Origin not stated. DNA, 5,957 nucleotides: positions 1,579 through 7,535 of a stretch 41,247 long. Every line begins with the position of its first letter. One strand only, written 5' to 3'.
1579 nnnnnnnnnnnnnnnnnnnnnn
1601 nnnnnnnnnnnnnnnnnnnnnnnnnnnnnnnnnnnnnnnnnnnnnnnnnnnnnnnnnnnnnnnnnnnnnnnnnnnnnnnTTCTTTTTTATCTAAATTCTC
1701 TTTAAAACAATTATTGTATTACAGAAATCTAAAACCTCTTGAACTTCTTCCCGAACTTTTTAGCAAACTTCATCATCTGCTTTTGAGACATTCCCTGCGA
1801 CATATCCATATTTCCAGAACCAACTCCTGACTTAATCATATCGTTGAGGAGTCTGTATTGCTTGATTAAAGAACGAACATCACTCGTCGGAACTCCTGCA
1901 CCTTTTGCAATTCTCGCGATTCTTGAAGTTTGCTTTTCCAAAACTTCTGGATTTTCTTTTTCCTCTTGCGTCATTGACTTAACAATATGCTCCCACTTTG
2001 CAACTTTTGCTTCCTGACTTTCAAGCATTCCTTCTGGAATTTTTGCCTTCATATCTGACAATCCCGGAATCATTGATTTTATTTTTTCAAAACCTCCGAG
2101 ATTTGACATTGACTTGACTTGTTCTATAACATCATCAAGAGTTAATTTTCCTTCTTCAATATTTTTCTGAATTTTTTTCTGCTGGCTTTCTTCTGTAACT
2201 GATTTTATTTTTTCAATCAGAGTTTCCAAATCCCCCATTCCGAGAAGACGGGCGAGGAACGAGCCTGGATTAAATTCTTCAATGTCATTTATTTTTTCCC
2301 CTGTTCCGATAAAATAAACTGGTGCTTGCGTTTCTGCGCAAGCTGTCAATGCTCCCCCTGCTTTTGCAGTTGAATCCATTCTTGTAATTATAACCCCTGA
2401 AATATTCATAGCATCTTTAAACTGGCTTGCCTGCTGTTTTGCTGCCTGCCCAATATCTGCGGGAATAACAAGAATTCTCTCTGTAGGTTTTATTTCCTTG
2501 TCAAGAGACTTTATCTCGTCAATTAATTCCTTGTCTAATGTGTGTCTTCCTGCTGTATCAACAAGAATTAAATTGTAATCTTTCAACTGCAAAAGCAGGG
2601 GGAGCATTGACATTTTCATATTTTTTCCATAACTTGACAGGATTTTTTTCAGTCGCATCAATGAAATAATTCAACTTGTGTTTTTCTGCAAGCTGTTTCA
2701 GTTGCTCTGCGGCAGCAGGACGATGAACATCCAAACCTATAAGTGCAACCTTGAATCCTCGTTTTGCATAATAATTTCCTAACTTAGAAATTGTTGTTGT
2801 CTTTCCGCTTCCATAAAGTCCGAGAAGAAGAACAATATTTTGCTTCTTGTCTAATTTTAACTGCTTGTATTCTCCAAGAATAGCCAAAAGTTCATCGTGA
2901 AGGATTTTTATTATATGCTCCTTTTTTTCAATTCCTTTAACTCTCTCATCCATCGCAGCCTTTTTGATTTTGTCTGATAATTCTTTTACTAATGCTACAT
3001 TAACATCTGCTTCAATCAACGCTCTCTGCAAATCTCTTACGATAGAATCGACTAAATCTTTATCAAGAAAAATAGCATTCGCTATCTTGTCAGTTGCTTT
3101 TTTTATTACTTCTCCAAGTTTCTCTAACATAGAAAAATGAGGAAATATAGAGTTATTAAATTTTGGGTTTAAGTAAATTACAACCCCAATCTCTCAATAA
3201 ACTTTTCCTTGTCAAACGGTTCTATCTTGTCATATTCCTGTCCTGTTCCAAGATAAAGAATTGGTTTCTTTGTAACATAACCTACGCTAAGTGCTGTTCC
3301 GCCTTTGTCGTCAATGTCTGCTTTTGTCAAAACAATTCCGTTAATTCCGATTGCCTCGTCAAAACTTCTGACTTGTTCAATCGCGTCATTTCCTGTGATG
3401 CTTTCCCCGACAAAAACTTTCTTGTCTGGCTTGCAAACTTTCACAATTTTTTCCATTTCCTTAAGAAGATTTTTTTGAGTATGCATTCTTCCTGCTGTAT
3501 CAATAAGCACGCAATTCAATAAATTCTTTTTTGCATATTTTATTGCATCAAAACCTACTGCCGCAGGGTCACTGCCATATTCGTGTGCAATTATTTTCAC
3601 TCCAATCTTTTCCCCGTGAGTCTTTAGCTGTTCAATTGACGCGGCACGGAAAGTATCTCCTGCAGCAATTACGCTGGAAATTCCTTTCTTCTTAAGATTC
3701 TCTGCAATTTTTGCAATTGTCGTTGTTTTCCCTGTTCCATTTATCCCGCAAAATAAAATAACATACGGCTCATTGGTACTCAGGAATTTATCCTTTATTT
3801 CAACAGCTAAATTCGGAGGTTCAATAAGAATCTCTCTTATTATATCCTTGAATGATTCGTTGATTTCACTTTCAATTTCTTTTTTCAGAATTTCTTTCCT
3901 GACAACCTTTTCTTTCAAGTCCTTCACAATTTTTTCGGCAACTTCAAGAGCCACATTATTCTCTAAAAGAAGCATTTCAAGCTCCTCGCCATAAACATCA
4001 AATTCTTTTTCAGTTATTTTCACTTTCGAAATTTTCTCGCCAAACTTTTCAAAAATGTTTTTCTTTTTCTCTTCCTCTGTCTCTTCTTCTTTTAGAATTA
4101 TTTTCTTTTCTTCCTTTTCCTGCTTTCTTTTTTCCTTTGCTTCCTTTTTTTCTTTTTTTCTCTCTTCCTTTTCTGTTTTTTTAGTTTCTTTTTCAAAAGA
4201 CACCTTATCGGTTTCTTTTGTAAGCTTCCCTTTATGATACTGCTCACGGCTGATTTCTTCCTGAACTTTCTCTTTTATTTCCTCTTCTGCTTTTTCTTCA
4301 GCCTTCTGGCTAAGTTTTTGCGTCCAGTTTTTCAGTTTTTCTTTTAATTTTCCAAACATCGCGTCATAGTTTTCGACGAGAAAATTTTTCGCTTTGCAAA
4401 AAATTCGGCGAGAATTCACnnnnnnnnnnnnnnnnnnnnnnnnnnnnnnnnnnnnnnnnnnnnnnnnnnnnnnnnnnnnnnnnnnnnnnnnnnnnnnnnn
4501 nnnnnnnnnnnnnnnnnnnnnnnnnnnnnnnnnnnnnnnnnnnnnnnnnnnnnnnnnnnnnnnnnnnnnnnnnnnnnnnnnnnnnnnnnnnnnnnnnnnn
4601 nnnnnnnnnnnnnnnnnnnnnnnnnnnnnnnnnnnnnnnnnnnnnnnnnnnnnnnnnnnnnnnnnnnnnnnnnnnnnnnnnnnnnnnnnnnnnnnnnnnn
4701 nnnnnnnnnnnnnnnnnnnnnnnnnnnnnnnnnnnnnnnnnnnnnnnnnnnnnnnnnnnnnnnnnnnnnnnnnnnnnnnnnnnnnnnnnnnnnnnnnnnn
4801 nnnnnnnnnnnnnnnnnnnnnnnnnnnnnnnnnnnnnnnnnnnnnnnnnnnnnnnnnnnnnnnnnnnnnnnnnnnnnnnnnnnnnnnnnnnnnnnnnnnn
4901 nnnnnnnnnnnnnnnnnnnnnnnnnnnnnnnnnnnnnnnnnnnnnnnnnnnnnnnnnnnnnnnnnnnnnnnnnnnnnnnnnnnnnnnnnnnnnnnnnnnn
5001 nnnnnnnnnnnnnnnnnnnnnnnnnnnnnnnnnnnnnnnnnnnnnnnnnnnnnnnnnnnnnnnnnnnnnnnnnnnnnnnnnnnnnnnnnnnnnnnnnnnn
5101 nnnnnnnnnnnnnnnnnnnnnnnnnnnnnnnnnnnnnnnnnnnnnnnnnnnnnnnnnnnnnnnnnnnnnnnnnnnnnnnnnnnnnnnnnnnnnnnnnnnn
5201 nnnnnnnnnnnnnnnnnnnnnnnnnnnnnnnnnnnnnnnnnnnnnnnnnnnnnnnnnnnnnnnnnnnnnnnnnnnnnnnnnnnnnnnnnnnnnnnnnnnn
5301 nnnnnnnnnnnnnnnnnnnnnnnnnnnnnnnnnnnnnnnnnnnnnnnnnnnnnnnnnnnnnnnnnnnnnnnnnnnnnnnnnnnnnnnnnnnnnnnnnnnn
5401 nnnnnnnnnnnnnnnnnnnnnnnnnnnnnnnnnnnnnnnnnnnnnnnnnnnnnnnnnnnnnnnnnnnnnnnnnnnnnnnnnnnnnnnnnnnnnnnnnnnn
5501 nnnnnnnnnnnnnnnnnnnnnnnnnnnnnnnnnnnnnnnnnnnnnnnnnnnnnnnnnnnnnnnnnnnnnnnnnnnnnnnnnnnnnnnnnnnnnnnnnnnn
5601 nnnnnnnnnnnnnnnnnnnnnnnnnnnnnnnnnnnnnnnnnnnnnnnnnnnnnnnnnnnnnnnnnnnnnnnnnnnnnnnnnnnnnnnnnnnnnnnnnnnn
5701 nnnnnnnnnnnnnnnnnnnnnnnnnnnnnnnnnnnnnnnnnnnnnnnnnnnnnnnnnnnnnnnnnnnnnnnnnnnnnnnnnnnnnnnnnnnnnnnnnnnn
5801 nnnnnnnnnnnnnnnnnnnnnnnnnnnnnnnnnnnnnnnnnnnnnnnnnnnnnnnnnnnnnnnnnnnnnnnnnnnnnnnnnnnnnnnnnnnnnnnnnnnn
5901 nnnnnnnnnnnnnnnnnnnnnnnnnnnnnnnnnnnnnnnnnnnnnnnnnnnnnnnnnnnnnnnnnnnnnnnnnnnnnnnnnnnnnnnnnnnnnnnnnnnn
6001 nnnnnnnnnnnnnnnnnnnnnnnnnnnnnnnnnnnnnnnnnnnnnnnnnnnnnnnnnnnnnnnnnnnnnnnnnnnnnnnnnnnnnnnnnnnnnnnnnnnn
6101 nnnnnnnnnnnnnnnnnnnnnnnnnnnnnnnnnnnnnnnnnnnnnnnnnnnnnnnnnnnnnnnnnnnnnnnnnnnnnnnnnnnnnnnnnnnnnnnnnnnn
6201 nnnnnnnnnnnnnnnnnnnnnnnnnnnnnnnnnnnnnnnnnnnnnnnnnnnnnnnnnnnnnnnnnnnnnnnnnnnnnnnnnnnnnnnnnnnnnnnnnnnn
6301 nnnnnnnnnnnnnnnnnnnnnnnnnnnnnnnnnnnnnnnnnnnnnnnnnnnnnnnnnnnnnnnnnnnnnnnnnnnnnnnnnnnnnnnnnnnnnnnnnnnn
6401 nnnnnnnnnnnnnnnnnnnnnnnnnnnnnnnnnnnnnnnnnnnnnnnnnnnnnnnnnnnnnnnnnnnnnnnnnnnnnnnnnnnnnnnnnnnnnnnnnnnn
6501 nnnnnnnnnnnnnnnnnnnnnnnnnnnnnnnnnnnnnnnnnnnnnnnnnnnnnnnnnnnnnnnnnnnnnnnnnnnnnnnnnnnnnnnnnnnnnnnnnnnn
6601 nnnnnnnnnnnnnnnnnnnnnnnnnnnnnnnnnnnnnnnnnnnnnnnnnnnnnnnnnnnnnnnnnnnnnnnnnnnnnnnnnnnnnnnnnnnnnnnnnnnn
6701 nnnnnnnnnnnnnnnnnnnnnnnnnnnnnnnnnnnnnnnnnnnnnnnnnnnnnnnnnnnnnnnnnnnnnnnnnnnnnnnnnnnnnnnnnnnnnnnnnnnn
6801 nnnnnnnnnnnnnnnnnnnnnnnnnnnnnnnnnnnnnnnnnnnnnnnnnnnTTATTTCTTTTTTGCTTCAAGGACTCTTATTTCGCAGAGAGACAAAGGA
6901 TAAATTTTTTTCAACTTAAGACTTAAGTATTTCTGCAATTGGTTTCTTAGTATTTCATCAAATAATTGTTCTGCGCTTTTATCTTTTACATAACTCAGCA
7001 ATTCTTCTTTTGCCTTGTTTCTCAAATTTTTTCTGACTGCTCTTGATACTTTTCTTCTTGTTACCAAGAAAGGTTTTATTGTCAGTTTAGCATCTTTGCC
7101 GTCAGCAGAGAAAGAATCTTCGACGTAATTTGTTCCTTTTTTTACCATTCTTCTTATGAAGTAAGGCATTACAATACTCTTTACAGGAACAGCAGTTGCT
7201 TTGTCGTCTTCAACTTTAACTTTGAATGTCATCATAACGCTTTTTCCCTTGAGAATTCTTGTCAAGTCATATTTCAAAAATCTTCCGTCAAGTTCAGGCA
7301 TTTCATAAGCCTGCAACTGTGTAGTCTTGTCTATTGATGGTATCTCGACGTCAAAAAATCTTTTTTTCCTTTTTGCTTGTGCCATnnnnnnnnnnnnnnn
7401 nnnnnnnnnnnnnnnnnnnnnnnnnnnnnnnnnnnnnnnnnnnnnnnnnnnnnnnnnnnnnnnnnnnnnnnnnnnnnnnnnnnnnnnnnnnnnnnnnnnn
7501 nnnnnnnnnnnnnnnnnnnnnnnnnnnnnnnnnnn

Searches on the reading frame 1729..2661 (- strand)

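Call 73: search_protein_families(library=pfam, proteins=[window:1729-2661:-], max_evalue=0.001)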
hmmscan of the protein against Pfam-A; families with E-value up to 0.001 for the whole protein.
window:1729-2661:- (310 aa): 2 families
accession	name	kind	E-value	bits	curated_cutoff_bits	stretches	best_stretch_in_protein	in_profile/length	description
PF00448.28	SRP54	-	1.1e-37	130.1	22.7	1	26-141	81-196/196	SRP54-type protein, GTPase domain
PF02978.25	SRP_SPB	-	1.3e-26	93.3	27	1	172-275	1-90/91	Signal peptide binding domain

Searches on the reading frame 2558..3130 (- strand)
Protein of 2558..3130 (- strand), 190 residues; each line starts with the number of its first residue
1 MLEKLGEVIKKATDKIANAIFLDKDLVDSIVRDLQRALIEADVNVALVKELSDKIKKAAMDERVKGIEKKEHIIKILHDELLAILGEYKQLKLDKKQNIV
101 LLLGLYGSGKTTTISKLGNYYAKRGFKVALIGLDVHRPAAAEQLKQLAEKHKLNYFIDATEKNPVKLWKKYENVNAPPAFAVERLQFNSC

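Call 73: search_protein_families(library=pfam, proteins=[window:2558-3130:-], max_evalue=0.001)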
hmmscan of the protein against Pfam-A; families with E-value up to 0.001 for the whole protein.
window:2558-3130:- (190 aa): 10 families
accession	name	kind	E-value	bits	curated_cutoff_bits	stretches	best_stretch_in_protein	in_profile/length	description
PF00448.28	SRP54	-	3.8e-20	72.8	22.7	1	98-169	2-73/196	SRP54-type protein, GTPase domain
PF02881.24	SRP54_N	-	6.5e-15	55.5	22.4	1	5-81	1-75/75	SRP54-type protein, helical bundle domain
PF20720.3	nSTAND3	-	1.2e-06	28.7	27.2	1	95-164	15-79/155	Novel STAND NTPase 3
PF01656.29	CbiA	-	7.1e-06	26.4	25.4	1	107-144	9-44/125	CobQ/CobB/MinD/ParA nucleotide binding domain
PF25199.1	nSTAND_NTPase5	-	0.0001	22.6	34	1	84-161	28-106/145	Novel STAND NTPase 5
PF13191.12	AAA_16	-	0.00017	22.5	32.6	1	95-170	23-96/167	AAA ATPase domain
PF03308.22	MeaB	-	0.00032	20.2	23.1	1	99-135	35-71/273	Methylmalonyl Co-A mutase-associated GTPase MeaB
PF03205.20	MobB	-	0.00056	20.3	26.6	0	99-137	1-39/133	Molybdopterin guanine dinucleotide synthesis protein B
PF13604.12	AAA_30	-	0.00058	20.1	27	0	95-134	16-55/191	AAA domain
PF25201.1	nSTAND6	-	0.00086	19.8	27.7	0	92-136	14-57/148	Novel STAND NTPase 6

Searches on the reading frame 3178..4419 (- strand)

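Call 73: search_protein_families(library=pfam, proteins=[window:3178-4419:-], max_evalue=0.001)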
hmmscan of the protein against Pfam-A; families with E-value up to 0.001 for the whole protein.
window:3178-4419:- (413 aa): 7 families
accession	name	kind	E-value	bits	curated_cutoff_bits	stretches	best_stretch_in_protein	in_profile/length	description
PF00448.28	SRP54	-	2.4e-70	236.6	22.7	1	218-411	1-194/196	SRP54-type protein, GTPase domain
PF02881.24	SRP54_N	-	1.5e-06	28.8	22.4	1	131-182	14-61/75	SRP54-type protein, helical bundle domain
PF13207.12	AAA_17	-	6.1e-06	27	27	1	225-337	2-108/136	AAA domain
PF13604.12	AAA_30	-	0.00023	21.4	27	1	219-315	19-103/191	AAA domain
PF13401.12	AAA_22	-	0.00033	21.4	27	0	218-328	5-110/130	AAA domain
PF13245.12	AAA_19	-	0.00051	20.7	25.1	1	220-323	13-115/134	AAA domain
PF01583.26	APS_kinase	-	0.00063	20.2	21.1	0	218-265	2-49/152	Adenylylsulphate kinase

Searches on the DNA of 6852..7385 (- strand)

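Call 89: search_with_rna_model(model_id=R1, sources=[L034, L035, L036], max_evalue=1)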
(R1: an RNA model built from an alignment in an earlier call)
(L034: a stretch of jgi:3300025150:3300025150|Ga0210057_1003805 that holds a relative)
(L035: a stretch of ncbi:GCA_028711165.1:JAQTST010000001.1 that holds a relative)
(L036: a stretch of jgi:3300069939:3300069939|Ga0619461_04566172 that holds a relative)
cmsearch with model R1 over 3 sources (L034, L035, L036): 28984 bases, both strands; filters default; matches with E-value up to 1: 1.
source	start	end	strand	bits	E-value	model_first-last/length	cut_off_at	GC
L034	5142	5196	+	65.1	5.5e-18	1-53/53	no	0.44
